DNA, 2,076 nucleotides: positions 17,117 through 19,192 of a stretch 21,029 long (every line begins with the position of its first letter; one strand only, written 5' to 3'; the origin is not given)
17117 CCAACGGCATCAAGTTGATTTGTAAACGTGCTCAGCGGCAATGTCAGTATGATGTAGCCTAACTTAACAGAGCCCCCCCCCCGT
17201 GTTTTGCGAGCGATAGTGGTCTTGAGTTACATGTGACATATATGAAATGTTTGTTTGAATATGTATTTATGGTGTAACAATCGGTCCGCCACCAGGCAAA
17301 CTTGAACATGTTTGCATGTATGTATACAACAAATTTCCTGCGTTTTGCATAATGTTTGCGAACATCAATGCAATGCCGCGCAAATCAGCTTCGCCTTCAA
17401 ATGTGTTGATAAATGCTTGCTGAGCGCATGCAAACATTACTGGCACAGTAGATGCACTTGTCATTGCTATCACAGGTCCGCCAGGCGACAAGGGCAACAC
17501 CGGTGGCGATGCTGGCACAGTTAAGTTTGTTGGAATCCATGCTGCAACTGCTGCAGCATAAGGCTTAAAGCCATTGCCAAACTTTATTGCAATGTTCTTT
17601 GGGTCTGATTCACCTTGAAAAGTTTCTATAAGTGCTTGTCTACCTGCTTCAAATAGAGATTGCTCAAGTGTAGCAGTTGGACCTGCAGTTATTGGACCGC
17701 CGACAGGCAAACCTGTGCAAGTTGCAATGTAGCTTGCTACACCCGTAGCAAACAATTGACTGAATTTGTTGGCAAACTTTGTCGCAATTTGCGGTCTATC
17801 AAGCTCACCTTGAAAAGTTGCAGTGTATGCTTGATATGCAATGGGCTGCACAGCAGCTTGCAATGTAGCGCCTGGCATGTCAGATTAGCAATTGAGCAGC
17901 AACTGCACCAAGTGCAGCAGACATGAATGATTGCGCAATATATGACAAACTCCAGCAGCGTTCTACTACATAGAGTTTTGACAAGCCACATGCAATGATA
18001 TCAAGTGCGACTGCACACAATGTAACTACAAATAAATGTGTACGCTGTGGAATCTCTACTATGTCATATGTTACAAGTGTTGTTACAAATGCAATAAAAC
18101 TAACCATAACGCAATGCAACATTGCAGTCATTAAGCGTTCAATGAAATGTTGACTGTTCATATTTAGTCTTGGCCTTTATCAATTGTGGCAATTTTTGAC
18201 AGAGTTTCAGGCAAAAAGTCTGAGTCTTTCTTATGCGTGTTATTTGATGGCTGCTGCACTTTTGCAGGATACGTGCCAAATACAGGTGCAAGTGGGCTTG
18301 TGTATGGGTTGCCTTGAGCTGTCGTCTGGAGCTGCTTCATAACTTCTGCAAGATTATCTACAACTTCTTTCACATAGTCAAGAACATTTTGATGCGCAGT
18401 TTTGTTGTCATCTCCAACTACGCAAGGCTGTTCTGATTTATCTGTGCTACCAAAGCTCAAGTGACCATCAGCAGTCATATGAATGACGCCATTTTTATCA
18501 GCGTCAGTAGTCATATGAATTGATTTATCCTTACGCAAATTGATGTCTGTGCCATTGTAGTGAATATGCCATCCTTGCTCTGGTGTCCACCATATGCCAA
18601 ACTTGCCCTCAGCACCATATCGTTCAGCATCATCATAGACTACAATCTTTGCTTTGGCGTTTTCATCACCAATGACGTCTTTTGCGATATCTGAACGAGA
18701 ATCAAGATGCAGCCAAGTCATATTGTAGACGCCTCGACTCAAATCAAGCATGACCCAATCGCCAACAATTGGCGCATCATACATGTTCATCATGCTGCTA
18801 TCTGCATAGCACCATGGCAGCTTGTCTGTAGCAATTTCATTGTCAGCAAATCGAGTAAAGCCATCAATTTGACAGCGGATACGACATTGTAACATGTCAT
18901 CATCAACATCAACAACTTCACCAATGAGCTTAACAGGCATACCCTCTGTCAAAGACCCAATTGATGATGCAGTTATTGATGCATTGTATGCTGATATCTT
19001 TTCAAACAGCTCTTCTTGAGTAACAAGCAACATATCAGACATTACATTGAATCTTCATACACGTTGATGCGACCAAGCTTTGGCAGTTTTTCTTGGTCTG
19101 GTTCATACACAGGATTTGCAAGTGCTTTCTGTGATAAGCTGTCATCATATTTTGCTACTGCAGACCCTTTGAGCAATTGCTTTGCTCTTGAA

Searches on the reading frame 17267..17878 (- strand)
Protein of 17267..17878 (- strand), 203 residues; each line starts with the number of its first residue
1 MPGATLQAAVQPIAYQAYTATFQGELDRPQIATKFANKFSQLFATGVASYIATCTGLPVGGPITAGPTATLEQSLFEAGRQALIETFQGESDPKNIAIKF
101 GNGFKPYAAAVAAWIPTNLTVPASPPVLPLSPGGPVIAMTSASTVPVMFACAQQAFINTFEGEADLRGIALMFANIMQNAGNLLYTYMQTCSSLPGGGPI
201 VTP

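Call 14: search_protein_families(library=phrogs, proteins=[window:17267-17878:-], max_evalue=0.01)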
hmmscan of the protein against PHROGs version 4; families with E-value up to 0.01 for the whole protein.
window:17267-17878:- (203 aa): 0 families

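Call 15: search_protein_families(library=pfam, proteins=[window:17267-17878:-], max_evalue=0.01)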
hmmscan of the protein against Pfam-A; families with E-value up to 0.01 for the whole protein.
window:17267-17878:- (203 aa): 0 families

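Call 17: find_related_loci(query=window:17267-17878:-, collection=viral_contigs, flank=4000)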
Query window:17267-17878:- (203 aa) in viral_contigs; peptide patterns used: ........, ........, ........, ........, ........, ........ (x = any residue, [..] = any of these).
9 stretches matched a pattern; 2 encode a relative of the query (tblastn E <= 1e-3); 2 distinct loci.
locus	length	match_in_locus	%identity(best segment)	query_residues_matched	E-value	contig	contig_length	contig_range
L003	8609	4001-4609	98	1-203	3e-131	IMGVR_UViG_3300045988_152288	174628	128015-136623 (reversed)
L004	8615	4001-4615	97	1-203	7e-130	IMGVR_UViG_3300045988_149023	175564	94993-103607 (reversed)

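Call 25: find_encoding_contigs(protein=window:17267-17878:-, flank=3000, max_places=10)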
Protein window:17267-17878:- (203 aa): 3 contigs read that carry it; 3 places shown.
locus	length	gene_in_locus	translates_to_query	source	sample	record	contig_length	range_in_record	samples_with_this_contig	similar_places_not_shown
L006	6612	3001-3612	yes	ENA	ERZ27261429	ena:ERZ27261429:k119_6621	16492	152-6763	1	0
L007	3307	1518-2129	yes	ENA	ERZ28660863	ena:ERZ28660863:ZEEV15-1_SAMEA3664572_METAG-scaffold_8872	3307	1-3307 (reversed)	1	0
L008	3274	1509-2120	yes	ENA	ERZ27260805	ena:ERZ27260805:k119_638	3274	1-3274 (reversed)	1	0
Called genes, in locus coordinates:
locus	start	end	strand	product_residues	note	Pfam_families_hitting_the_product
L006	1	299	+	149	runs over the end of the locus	?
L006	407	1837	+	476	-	-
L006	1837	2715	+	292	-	-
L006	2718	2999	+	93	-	-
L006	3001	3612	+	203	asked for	-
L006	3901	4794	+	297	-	PF26809:Phage_T4_gp13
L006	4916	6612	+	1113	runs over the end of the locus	-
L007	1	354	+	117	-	?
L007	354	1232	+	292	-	-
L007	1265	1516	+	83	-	-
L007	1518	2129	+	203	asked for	-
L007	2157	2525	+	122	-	-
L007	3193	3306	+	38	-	?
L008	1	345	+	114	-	?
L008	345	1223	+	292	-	-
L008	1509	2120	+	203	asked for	-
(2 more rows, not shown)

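Call 33: find_homologous_proteins(query=L007:2157-2525:+, max_evalue=0.01)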
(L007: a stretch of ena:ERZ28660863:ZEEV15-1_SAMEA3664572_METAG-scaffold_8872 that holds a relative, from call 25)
Query L007:2157-2525:+ (122 aa): 3 proteins with E <= 0.01 among 4 candidates.
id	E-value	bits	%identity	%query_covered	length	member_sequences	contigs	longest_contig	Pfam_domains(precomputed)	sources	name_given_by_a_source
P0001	8.7e-76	270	100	100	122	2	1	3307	-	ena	-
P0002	6.1e-54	199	83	88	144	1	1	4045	-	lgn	-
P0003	1.5e-49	185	74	98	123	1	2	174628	-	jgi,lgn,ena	jgi:hypothetical protein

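Call 34: find_encoding_contigs(protein=P0002, flank=3000, max_places=10)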
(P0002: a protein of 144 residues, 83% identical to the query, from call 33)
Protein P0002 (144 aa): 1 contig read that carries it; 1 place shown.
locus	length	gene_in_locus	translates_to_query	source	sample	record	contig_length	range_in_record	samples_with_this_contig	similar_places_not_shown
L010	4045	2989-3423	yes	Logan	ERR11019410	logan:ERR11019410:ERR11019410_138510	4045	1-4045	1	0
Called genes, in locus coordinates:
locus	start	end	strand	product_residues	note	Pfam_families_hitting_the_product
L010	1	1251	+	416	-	?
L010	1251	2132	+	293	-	-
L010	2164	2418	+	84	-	-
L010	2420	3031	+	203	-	-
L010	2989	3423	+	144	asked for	-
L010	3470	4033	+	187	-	-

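Call 35: find_encoding_contigs(protein=P0003, flank=2500, max_places=10)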
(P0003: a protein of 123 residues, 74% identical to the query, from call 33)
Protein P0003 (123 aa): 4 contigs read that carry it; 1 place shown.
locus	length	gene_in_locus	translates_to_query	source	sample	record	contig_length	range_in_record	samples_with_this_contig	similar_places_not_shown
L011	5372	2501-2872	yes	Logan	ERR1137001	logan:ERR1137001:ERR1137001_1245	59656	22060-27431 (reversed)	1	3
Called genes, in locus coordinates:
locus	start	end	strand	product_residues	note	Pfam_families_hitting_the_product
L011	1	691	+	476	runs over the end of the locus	-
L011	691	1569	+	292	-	-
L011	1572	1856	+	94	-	-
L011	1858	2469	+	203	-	-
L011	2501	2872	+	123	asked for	-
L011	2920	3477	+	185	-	-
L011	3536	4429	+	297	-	PF26809:Phage_T4_gp13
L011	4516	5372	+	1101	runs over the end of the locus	-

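Call 42: search_protein_families(library=phrogs, proteins=[window:17267-17878:-], max_evalue=1)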
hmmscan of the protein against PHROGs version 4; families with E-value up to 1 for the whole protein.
window:17267-17878:- (203 aa): 1 family
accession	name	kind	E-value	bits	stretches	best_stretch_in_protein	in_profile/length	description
phrog_23604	-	unknown function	0.51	11.4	0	80-102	28-50/79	-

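Call 79: predict_structure(alignment_id=A4)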
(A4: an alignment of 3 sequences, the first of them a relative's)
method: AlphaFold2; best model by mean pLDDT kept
length: 123 residues; sequences in the alignment: 3
mean_pLDDT: 46.8   pTM: 0.40
mean pLDDT of the five models: 46.8, 38.4, 35.6, 32.3, 30.5
residues with pLDDT >= 90: 0; 70-90: 0; 50-70: 56; < 50: 67
segments of 3 or more residues with pLDDT < 50: 1-21, 28-64, 119-123
pLDDT, mean of each block of 10 residues (from residue 1): 37 40 51 44 43 36 47 51 56 54 53 53 34
secondary structure, 60 per line:
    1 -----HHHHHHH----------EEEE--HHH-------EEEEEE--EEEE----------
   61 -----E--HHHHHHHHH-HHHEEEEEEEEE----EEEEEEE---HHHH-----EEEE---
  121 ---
elements in order: H6-12 E23-26 E39-44 E47-50 H69-77 E82-90 E95-101 H105-108 E114-117

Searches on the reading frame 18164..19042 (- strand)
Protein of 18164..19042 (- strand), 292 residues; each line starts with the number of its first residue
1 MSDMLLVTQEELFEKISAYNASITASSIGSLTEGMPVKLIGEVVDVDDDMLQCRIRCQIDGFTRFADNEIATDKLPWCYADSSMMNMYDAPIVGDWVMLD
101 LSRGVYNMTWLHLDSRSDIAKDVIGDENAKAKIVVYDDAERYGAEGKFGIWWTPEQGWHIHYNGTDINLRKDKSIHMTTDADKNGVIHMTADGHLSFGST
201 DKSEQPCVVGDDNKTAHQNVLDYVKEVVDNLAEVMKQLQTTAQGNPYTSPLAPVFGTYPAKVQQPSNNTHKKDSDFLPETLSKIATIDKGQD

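Call 14: search_protein_families(library=phrogs, proteins=[window:18164-19042:-], max_evalue=0.01)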
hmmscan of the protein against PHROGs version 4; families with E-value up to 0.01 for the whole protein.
window:18164-19042:- (292 aa): 2 families
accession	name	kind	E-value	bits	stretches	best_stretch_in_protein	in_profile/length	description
phrog_37871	-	tail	1.6e-29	104.5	1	38-288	4-257/257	baseplate protein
phrog_430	-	tail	0.0022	17.4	1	40-98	22-88/868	baseplate hub subunit and tail lysozyme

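Call 15: search_protein_families(library=pfam, proteins=[window:18164-19042:-], max_evalue=0.01)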
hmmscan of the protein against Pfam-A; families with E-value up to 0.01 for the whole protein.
window:18164-19042:- (292 aa): 1 family
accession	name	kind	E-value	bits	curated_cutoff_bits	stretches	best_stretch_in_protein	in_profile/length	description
PF04717.18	Phage_base_V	-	0.0093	16.7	23.8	0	40-104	2-63/75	Type VI secretion system/phage-baseplate injector OB domain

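Call 44: find_encoding_contigs(protein=window:18164-19042:-, flank=3500, max_places=10)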
Protein window:18164-19042:- (292 aa): 3 contigs read that carry it; 3 places shown.
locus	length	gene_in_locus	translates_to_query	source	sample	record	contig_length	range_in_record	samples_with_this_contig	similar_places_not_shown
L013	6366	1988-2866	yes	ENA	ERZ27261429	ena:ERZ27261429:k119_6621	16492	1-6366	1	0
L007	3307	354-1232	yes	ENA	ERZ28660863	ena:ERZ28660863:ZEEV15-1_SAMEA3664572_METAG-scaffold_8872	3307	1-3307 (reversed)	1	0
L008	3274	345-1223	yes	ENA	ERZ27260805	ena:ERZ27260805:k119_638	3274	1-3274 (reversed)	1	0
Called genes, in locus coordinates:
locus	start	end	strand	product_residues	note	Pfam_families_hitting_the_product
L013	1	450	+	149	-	?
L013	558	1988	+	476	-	-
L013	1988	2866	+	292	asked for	-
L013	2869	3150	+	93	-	-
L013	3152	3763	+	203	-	-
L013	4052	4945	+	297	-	PF26809:Phage_T4_gp13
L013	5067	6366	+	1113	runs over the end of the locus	-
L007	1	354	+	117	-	?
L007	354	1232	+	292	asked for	-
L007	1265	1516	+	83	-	-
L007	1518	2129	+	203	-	-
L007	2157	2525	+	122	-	-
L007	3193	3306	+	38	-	?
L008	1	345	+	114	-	?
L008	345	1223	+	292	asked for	-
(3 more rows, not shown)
